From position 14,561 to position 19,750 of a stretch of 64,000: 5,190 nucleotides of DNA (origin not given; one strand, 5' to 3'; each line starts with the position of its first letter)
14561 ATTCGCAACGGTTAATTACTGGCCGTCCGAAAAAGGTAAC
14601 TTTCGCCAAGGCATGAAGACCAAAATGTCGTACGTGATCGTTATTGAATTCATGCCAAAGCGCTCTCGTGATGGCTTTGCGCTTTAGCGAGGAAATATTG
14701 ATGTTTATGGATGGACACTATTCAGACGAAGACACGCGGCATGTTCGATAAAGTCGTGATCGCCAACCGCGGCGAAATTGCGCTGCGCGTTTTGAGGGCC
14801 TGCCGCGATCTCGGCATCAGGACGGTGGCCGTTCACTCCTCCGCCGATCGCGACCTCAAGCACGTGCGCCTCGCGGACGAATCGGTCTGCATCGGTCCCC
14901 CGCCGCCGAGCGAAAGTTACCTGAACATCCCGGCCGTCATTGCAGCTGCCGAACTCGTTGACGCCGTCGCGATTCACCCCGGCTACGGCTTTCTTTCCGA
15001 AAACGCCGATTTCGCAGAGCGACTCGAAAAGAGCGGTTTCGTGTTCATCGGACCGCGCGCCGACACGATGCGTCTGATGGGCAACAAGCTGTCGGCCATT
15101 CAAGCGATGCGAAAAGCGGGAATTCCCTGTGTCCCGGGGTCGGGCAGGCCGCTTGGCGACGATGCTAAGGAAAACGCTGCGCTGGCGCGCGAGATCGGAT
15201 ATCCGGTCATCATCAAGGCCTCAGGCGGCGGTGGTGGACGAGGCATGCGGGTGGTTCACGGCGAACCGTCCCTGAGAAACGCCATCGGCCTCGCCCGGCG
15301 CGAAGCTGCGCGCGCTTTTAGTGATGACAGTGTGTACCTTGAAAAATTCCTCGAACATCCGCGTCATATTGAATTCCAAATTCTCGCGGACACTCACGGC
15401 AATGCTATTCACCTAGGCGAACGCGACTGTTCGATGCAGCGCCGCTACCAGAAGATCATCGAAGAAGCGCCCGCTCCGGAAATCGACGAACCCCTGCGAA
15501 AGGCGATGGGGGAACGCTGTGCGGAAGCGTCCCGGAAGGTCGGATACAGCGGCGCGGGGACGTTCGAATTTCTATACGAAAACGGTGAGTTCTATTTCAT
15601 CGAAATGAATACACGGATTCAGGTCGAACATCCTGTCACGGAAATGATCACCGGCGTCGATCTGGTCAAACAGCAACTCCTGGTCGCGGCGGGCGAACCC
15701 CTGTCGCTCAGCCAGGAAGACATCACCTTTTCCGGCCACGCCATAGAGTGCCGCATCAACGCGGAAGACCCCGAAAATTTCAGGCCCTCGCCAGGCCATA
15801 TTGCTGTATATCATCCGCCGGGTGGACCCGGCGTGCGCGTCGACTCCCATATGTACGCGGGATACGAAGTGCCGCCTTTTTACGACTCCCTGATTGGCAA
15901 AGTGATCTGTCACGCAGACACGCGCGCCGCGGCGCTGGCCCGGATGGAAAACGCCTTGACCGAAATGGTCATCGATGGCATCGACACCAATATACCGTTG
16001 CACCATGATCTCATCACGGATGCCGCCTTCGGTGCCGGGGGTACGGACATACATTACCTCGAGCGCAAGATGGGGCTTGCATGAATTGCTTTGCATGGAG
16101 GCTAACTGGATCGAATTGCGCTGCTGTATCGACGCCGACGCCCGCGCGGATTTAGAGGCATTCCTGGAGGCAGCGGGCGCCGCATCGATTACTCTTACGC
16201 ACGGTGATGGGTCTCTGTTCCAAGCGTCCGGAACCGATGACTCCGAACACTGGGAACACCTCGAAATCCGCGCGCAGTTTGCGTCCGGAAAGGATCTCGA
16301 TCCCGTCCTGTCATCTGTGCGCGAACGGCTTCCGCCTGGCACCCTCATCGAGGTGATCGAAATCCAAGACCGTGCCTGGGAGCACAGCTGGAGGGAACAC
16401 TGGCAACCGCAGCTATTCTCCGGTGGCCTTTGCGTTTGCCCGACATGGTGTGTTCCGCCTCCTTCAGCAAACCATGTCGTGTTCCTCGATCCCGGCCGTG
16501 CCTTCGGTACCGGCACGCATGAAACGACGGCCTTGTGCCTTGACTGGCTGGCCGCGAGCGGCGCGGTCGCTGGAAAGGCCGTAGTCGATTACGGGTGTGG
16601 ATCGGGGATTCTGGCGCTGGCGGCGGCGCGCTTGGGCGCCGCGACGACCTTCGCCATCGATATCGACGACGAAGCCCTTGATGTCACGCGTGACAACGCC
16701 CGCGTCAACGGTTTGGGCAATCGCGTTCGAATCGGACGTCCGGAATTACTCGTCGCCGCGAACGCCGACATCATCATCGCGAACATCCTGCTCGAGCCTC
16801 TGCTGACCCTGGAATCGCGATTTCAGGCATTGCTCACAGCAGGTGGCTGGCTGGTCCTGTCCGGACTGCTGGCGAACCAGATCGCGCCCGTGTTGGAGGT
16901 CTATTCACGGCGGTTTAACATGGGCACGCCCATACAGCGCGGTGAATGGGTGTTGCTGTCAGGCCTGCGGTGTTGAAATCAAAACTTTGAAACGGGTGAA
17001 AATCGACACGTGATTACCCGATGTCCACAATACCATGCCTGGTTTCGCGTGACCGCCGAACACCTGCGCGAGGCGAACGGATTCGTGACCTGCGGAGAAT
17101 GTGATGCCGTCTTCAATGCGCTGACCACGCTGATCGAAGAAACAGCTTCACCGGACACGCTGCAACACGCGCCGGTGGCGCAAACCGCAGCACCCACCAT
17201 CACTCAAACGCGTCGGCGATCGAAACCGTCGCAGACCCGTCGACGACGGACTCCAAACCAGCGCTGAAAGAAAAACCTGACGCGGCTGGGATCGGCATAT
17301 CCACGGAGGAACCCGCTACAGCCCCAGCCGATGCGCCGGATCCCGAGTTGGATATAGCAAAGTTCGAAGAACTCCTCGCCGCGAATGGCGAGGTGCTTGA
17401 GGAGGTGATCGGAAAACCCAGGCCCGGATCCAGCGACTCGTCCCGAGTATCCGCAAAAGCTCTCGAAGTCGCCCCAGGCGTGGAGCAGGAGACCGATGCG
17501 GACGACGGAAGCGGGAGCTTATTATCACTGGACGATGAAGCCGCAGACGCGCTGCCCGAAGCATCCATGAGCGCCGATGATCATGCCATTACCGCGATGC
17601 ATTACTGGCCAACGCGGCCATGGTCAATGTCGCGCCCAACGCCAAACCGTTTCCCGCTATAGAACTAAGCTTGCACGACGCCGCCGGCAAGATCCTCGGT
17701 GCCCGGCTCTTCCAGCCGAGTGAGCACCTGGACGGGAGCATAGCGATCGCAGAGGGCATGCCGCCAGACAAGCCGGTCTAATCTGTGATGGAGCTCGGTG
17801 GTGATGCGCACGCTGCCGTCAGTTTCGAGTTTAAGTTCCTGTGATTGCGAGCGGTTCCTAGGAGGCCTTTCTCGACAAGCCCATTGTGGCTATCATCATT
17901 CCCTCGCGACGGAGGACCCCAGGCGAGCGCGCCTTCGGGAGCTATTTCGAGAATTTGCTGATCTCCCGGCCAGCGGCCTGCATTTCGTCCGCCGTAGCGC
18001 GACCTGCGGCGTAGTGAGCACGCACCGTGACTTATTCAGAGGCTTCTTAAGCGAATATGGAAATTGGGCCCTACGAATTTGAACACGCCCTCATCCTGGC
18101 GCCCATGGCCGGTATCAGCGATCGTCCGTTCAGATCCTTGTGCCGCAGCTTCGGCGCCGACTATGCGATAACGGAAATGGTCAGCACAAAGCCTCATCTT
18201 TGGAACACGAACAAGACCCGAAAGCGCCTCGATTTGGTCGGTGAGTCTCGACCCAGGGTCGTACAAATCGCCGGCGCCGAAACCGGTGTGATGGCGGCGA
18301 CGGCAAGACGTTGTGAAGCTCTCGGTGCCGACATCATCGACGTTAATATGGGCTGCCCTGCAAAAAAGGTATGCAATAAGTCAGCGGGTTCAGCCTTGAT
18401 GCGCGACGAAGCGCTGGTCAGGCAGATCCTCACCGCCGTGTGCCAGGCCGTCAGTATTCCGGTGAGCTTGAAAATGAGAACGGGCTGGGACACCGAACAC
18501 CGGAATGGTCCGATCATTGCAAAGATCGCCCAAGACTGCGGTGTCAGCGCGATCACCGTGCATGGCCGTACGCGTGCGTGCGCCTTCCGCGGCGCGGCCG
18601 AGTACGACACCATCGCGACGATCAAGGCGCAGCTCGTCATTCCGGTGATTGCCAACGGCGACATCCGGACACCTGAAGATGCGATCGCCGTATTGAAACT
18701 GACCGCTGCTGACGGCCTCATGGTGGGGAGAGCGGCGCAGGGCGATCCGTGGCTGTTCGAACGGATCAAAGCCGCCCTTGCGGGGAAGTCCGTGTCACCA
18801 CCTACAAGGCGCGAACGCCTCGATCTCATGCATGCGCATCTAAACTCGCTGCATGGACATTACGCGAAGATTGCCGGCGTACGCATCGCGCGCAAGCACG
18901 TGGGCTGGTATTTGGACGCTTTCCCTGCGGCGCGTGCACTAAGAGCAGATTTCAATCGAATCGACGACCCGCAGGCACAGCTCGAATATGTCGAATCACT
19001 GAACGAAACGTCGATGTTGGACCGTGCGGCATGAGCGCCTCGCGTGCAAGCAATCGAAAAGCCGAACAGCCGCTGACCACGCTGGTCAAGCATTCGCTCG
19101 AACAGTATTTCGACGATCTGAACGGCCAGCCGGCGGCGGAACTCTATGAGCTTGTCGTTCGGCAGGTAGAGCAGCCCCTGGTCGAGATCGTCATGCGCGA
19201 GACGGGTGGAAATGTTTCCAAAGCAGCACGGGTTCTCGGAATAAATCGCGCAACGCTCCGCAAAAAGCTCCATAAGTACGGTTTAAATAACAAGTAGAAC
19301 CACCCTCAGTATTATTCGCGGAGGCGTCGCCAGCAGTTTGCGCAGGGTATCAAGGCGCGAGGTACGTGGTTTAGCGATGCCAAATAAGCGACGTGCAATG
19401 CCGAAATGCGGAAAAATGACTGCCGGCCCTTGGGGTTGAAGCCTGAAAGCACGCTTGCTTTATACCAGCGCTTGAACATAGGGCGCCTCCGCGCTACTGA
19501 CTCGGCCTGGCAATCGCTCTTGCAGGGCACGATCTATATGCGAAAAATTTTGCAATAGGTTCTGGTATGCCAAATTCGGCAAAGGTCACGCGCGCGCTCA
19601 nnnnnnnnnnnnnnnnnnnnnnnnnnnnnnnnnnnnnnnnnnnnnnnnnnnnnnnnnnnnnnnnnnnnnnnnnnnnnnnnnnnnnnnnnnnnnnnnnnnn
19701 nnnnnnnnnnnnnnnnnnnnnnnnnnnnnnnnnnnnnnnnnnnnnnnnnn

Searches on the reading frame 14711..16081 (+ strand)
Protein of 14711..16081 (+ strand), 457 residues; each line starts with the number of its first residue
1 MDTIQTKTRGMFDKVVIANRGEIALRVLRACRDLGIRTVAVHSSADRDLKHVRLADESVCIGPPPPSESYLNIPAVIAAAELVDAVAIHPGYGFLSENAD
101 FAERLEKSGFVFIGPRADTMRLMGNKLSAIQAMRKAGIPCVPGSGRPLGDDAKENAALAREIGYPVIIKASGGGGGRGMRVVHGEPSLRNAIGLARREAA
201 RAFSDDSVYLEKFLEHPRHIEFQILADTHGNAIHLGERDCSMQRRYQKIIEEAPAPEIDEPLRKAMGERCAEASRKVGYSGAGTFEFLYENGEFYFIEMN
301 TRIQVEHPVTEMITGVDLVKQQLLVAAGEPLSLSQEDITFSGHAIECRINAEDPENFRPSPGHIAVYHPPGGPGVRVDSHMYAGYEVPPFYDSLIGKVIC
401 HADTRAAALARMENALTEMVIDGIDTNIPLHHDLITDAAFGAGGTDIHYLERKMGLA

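Call 76: search_protein_families(library=pfam, proteins=[window:14711-16081:+], max_evalue=0.0001)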
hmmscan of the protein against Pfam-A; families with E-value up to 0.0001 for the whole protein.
window:14711-16081:+ (457 aa): 5 families
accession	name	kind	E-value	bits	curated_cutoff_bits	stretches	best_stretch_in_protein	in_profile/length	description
PF02786.22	CPSase_L_D2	-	6.8e-77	258.2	19.8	1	126-332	2-209/211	Carbamoyl-phosphate synthase L chain, ATP binding domain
PF00289.28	Biotin_carb_N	-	9.7e-45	152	25.5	1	11-120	1-110/110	Biotin carboxylase, N-terminal domain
PF02785.25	Biotin_carb_C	-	9.5e-39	132.3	32.4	1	346-452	1-108/108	Biotin carboxylase C-terminal domain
PF07478.18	Dala_Dala_lig_C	-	3.5e-08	33.6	24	1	135-301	4-174/204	D-ala D-ala ligase C-terminus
PF02222.28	ATP-grasp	-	6.9e-07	29.5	27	1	152-302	19-162/179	ATP-grasp domain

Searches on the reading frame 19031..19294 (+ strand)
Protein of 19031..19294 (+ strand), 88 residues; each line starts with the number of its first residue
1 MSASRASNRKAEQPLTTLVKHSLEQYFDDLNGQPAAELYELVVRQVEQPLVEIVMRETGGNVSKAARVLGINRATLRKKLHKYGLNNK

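Call 40: find_encoding_contigs(protein=window:19031-19294:+, flank=3000, max_places=8)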
Protein window:19031-19294:+ (88 aa): 23 contigs read that carry it; 8 places shown.
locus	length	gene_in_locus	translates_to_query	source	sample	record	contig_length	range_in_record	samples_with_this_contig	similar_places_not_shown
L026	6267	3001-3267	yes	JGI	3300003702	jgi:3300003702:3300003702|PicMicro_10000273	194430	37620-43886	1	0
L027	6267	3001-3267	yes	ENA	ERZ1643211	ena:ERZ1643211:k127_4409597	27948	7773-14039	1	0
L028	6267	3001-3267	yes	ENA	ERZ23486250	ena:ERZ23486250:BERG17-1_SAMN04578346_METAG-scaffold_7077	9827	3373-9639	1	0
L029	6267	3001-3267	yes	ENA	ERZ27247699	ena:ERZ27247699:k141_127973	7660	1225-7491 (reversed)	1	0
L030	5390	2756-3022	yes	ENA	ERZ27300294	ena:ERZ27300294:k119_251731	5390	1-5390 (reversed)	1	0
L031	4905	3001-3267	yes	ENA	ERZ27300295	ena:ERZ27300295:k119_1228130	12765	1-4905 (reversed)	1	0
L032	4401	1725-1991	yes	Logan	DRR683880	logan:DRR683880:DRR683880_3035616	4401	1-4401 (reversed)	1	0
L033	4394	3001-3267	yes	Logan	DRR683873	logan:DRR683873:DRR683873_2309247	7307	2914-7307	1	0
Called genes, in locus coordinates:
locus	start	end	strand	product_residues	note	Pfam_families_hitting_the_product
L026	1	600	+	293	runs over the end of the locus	PF06325:PrmA, PF05175:MTS (weak), PF13489:Methyltransf_23 (weak), PF08241:Methyltransf_11 (weak), PF13649:Methyltransf_25 (weak), PF13847:Methyltransf_31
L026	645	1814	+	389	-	PF11906:DUF3426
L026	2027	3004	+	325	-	PF01207:Dus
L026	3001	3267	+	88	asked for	PF27465:Fis_N (weak), PF02954:HTH_8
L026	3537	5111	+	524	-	PF02142:MGS, PF01808:AICARFT_IMPCHas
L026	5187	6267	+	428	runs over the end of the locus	PF02844:GARS_N, PF01071:GARS_A, PF02843:GARS_C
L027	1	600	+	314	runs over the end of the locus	PF06325:PrmA, PF05175:MTS (weak), PF13489:Methyltransf_23 (weak), PF08241:Methyltransf_11 (weak), PF13649:Methyltransf_25 (weak), PF13847:Methyltransf_31 (weak)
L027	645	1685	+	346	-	PF11906:DUF3426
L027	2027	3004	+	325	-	PF01207:Dus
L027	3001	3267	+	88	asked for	PF27465:Fis_N (weak), PF02954:HTH_8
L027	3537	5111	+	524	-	PF02142:MGS, PF01808:AICARFT_IMPCHas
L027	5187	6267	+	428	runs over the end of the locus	PF02844:GARS_N, PF01071:GARS_A, PF02843:GARS_C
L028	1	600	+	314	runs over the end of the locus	PF06325:PrmA, PF05175:MTS (weak), PF13489:Methyltransf_23 (weak), PF08241:Methyltransf_11 (weak), PF13649:Methyltransf_25 (weak), PF13847:Methyltransf_31 (weak)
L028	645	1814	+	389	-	PF11906:DUF3426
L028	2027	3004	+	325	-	PF01207:Dus, PF01180:DHO_dh (faint)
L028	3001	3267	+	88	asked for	PF27465:Fis_N (weak), PF02954:HTH_8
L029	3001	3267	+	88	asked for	PF27465:Fis_N (weak), PF02954:HTH_8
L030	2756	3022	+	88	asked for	PF27465:Fis_N (weak), PF02954:HTH_8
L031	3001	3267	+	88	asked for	PF27465:Fis_N (weak), PF02954:HTH_8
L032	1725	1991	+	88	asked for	PF27465:Fis_N (weak), PF02954:HTH_8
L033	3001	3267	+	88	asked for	PF27465:Fis_N (weak), PF02954:HTH_8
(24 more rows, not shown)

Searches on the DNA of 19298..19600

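Call 10: search_rna_families(source=window, start=19298, end=19600, threshold=evalue, max_evalue=10, show_alignments=2)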
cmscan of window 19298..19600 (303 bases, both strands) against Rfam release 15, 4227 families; matches with E-value up to 10: 2.
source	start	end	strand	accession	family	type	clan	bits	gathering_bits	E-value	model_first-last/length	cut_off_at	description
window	19406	19423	+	RF02534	Noro_CRE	Cis-reg;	-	17.4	35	0.18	19-36/52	no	Norovirus cis-acting replication element (CRE)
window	19442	19568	-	RF02184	ST7-OT3_2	Gene; lncRNA;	-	13.9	100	3.5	1-138/138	no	ST7 overlapping transcript 3 conserved region 2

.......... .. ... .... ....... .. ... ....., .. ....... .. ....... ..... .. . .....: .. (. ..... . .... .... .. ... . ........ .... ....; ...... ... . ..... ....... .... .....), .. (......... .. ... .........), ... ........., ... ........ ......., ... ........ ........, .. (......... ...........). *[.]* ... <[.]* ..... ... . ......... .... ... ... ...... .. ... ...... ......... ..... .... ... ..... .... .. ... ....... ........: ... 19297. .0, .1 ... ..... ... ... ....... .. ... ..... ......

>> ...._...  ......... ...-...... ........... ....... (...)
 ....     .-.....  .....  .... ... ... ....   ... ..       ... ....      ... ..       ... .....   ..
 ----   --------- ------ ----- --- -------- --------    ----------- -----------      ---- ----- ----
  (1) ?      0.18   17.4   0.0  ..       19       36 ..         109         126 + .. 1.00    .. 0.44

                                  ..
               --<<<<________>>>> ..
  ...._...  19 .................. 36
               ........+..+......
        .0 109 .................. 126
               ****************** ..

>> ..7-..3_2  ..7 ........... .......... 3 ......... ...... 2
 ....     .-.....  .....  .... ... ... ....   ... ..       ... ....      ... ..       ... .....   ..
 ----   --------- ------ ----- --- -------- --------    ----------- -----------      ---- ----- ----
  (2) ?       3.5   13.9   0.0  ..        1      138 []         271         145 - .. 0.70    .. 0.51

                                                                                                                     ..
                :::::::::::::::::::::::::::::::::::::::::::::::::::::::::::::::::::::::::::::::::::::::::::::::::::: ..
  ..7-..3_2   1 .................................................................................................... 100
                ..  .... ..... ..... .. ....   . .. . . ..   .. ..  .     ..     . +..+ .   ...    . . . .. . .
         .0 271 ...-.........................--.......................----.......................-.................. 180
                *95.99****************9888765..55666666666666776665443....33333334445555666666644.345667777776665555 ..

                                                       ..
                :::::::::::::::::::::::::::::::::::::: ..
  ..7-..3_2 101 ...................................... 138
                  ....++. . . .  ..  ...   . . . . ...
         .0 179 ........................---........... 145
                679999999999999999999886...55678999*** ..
